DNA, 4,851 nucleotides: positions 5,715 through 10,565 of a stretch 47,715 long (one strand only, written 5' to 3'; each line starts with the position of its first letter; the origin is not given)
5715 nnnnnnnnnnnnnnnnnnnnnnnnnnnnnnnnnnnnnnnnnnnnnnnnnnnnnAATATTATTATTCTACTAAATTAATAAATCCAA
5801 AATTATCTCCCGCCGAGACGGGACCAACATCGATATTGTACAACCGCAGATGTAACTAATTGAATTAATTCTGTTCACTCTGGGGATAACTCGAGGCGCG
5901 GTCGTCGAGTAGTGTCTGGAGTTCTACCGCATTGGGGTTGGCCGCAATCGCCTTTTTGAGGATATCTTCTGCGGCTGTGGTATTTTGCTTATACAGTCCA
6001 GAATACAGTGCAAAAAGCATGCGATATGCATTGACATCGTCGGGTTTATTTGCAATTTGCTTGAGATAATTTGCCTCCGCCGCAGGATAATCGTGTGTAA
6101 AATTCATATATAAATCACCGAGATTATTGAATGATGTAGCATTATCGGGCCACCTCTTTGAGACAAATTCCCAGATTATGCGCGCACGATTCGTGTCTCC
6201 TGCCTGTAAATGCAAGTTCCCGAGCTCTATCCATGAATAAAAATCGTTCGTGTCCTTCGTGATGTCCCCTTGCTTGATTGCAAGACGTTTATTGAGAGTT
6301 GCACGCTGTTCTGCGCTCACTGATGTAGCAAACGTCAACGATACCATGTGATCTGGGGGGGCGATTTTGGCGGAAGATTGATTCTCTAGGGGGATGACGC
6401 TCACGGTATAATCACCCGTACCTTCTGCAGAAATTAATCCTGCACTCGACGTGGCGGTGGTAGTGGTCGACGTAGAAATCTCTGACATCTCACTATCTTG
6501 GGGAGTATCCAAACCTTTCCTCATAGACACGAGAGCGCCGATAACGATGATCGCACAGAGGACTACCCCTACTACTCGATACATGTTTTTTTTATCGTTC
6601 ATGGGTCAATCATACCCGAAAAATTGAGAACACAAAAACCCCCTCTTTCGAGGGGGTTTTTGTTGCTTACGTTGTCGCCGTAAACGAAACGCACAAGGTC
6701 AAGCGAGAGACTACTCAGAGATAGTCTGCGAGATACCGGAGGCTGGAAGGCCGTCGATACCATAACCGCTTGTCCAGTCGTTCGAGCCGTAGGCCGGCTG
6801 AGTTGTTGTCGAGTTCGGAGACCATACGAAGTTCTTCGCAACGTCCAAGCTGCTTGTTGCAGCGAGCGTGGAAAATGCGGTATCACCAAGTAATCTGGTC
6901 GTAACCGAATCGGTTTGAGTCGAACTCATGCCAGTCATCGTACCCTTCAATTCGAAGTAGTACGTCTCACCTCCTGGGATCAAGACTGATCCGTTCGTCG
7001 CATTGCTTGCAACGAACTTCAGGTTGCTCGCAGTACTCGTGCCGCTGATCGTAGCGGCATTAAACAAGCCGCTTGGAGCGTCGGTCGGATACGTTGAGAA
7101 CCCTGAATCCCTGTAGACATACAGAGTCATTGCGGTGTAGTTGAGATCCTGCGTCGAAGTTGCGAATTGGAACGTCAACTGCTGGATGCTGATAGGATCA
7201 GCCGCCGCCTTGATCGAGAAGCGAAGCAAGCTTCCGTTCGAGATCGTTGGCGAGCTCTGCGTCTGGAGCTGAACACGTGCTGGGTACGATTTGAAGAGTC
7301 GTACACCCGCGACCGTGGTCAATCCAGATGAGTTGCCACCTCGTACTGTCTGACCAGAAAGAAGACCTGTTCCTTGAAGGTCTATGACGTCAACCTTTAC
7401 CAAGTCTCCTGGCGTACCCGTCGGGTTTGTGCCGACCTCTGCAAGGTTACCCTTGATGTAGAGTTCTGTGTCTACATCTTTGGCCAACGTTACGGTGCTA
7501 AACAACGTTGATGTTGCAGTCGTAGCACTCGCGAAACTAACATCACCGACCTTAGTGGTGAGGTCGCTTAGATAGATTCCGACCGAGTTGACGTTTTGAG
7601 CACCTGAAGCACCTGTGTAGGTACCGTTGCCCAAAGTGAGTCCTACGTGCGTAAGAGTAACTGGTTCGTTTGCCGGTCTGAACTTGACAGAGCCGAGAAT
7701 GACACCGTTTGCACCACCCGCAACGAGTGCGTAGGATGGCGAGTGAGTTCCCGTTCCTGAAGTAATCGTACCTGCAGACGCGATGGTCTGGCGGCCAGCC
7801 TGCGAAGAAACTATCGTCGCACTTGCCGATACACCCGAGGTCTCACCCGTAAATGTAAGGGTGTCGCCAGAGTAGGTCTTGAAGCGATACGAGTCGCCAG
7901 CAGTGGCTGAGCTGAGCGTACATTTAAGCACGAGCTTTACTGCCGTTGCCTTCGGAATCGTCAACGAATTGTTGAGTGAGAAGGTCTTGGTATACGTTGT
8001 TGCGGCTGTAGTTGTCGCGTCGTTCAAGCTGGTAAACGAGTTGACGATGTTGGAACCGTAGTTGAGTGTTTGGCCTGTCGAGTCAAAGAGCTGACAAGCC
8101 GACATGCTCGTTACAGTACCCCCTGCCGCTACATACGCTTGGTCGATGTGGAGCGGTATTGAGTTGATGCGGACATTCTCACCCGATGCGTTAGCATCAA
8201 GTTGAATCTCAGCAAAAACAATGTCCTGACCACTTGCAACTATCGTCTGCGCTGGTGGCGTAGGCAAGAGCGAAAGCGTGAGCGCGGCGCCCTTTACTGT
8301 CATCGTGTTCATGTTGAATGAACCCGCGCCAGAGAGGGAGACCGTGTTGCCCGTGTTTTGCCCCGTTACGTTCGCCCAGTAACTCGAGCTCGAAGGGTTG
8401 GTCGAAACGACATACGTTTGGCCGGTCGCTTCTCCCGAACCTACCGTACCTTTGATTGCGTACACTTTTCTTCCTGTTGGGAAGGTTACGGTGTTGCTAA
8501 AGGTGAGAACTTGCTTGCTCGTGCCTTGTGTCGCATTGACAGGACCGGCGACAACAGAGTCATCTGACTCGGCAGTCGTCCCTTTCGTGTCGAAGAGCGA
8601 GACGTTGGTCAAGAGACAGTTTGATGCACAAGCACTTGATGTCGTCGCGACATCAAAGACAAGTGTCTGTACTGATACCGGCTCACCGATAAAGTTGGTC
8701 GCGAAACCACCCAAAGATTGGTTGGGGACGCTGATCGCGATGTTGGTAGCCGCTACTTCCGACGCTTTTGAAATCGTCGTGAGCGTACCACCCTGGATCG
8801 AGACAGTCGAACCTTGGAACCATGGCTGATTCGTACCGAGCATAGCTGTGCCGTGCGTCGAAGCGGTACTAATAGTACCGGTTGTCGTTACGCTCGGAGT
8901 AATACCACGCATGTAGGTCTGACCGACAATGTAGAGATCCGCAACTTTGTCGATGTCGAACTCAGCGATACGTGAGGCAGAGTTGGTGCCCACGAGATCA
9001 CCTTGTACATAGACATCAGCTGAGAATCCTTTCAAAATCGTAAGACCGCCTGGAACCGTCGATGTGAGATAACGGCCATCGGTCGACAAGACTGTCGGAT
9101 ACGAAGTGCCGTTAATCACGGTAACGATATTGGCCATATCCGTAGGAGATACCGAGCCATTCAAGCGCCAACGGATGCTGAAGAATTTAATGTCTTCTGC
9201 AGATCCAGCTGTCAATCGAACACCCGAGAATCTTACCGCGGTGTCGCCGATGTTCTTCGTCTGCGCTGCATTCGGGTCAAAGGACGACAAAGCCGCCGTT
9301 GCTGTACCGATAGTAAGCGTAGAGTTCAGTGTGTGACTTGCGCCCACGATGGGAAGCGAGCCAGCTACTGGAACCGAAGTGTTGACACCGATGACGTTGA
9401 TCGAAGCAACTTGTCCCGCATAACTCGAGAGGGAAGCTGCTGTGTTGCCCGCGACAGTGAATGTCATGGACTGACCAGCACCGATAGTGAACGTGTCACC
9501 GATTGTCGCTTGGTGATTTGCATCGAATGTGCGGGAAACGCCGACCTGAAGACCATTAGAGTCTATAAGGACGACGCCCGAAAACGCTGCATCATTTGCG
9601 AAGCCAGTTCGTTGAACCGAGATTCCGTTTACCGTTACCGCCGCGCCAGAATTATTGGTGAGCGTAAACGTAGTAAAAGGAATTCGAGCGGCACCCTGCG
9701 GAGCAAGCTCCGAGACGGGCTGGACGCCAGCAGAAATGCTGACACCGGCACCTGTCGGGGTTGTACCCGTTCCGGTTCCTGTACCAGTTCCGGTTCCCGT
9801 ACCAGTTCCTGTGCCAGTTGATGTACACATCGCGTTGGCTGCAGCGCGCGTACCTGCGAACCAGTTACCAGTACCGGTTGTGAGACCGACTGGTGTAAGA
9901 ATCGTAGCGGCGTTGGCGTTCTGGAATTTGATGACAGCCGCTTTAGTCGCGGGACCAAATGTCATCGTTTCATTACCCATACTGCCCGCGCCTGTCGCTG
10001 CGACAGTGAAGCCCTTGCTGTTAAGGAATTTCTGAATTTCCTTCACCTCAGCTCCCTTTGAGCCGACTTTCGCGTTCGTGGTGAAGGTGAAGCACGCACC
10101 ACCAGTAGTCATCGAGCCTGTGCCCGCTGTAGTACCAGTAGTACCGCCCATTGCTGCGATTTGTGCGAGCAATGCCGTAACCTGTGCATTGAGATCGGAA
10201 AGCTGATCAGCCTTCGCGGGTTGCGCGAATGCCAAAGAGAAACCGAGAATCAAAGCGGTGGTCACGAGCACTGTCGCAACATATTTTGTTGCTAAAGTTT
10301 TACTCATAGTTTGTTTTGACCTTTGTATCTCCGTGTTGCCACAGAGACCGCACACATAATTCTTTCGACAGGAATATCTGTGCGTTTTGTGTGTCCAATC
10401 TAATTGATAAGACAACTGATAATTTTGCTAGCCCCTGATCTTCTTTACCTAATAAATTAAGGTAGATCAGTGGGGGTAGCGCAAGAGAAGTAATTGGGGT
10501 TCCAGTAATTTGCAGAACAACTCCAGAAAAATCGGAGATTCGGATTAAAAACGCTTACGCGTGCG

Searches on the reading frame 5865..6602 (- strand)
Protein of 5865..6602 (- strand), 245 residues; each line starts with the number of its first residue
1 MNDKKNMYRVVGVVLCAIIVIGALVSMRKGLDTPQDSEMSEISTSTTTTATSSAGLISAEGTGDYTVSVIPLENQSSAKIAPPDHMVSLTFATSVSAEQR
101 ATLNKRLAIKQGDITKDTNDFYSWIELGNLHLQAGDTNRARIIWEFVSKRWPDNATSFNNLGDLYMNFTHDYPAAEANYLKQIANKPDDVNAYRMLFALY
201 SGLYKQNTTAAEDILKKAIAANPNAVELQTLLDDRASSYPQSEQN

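Call 65: search_protein_families(library=pfam, proteins=[window:5865-6602:-], max_evalue=0.001)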
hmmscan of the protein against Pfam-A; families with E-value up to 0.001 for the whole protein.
window:5865-6602:- (245 aa): 5 families
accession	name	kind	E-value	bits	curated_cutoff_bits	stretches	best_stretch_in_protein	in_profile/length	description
PF13431.12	TPR_17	-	1.4e-07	31.6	24.4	0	114-141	6-33/34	Tetratricopeptide repeat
PF13428.12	TPR_14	-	2.8e-06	27.9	23.5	0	124-163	4-43/44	Tetratricopeptide repeat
PF13432.12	TPR_16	-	1e-05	26.3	32.7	0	126-188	2-63/65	Tetratricopeptide repeat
PF14559.12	TPR_19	-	0.00036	21.2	25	0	132-196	2-64/68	Tetratricopeptide repeat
PF13181.12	TPR_8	-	0.00099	19.5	25.7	0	205-224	14-33/34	Tetratricopeptide repeat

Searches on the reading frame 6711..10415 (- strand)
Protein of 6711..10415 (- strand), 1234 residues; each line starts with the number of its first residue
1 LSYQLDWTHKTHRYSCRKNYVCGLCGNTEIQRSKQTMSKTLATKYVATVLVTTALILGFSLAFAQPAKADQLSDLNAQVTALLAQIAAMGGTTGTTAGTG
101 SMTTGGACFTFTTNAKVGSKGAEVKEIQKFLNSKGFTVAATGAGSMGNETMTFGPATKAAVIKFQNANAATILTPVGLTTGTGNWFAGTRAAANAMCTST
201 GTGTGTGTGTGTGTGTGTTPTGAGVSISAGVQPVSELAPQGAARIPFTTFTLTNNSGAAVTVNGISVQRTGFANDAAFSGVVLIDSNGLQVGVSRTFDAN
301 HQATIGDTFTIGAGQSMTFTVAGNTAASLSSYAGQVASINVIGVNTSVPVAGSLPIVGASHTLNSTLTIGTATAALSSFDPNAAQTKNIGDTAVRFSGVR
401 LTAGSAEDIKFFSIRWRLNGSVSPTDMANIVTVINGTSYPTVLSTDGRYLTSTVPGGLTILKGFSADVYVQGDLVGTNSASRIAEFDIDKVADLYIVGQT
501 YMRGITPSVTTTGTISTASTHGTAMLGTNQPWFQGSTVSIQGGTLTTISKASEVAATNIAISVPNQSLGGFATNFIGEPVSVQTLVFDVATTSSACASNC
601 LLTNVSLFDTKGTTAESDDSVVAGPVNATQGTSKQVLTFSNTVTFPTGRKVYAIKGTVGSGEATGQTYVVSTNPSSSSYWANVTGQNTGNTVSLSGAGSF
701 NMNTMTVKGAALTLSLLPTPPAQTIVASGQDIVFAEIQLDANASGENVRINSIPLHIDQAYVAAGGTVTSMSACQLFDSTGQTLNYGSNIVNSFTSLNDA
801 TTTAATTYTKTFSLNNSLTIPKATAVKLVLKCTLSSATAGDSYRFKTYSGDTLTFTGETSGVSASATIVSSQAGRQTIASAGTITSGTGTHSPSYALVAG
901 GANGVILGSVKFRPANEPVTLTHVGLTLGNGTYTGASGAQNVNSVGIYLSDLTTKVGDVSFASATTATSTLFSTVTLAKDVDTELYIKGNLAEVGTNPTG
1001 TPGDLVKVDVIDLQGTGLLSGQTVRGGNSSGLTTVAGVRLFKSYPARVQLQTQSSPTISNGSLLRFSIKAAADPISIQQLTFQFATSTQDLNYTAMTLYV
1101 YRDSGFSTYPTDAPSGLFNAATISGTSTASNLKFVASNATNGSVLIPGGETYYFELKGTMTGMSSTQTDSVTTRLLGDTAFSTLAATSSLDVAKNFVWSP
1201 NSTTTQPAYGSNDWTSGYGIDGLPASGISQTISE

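Call 65: search_protein_families(library=pfam, proteins=[window:6711-10415:-], max_evalue=0.001)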
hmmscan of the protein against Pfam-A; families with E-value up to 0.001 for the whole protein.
window:6711-10415:- (1234 aa): 1 family
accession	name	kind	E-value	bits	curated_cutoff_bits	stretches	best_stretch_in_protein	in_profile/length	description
PF01471.23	PG_binding_1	-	5.7e-07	30.1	23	1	121-168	2-41/57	Putative peptidoglycan binding domain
